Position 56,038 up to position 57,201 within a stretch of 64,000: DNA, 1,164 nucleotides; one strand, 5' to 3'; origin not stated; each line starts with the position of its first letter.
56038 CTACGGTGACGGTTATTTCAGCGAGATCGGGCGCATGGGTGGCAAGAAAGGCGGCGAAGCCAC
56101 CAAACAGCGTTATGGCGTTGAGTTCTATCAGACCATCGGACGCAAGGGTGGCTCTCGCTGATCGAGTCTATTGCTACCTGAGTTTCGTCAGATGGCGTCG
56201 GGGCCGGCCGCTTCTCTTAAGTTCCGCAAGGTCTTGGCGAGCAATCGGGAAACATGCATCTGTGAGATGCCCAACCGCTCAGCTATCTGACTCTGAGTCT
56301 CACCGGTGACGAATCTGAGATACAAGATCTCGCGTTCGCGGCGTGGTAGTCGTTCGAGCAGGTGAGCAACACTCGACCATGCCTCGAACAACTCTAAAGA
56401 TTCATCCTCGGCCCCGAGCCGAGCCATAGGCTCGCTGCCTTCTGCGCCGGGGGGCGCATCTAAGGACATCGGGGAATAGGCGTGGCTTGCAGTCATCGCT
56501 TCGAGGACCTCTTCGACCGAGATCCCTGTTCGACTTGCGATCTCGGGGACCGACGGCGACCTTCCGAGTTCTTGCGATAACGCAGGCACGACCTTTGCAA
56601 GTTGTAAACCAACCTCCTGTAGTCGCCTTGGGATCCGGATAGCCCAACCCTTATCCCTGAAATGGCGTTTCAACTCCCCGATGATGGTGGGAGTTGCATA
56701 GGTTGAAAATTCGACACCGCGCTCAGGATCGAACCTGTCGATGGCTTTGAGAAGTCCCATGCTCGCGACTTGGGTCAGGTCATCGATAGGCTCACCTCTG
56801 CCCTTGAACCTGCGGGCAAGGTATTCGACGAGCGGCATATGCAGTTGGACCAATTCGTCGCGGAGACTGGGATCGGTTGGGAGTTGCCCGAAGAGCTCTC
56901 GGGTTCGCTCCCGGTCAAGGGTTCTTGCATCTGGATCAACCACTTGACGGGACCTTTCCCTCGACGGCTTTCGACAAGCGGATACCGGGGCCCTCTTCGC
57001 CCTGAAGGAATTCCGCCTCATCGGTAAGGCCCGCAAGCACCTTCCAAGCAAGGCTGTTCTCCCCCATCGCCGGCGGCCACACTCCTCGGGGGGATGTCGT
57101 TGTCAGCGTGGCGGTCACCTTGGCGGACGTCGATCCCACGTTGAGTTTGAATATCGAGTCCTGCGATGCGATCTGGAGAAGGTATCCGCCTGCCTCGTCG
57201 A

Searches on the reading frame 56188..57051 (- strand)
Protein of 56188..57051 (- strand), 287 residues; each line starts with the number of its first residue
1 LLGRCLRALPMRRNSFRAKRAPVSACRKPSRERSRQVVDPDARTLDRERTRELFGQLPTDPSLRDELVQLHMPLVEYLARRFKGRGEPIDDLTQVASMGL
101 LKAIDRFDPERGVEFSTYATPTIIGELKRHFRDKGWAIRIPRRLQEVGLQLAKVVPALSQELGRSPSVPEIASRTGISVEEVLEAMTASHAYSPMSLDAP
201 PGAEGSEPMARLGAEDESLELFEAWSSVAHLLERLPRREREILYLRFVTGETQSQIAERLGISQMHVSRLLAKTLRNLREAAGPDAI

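Call 82: search_protein_families(library=ncbifam, proteins=[window:56188-57051:-], max_evalue=0.001)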
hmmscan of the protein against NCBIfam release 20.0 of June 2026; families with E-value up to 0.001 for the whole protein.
window:56188-57051:- (287 aa): 61 families (the best 25 are shown)
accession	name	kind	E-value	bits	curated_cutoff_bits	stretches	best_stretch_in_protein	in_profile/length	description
TIGR02980.1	SigBFG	subfamily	8.3e-83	277.5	234.35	1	62-281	3-225/227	SigB/SigF/SigG family RNA polymerase sigma factor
NF005514.0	PRK07122.1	subfamily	6.2e-78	261.6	372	1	63-280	41-261/264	RNA polymerase sigma factor SigF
TIGR02941.1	Sigma_B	equivalog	7e-52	176.4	315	1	63-282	30-253/255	RNA polymerase sigma factor SigB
TIGR02885.1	spore_sigF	equivalog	3e-50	171.2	321.45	1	61-280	10-229/231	RNA polymerase sporulation sigma factor SigF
NF004052.0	PRK05572.1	subfamily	1.9e-49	168.5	311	1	60-280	30-248/252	SigF/SigG family RNA polymerase sporulation sigma factor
NF006071.0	PRK08215.1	equivalog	9.2e-49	166.3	372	1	45-280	19-255/258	RNA polymerase sporulation sigma factor SigG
NF005644.0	PRK07408.1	subfamily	1.3e-46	159.4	261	1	59-281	24-252/258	RNA polymerase sigma factor SigF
TIGR02850.1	spore_sigG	equivalog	7.5e-43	146.8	457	1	45-279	16-251/254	RNA polymerase sporulation sigma factor SigG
TIGR02937.1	sigma70-ECF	superfamily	1.3e-33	116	42.9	1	63-281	2-164/165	sigma-70 family RNA polymerase sigma factor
TIGR02479.1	FliA_WhiG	subfamily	3.2e-31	108.8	189.6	1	67-280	1-221/224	FliA/WhiG family RNA polymerase sigma factor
TIGR02997.1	Sig70-cyanoRpoD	subfamily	3.9e-31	108.4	384.5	1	53-279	65-298/298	RNA polymerase sigma factor, RpoD/SigA family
NF005920.0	PRK07921.1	subfamily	1.8e-30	106.1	464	1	45-281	73-317/328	RNA polymerase sigma factor SigB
TIGR02393.1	RpoD_Cterm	equivalog_domain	2.7e-29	102.5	354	1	64-281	2-227/238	RNA polymerase sigma factor RpoD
NF006666.0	PRK09210.1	equivalog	1.9e-27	96.6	572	1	64-280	134-358/370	RNA polymerase sigma factor RpoD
NF005643.0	PRK07406.1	equivalog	2.2e-27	96.1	500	1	63-280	161-385/397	RNA polymerase sigma factor RpoD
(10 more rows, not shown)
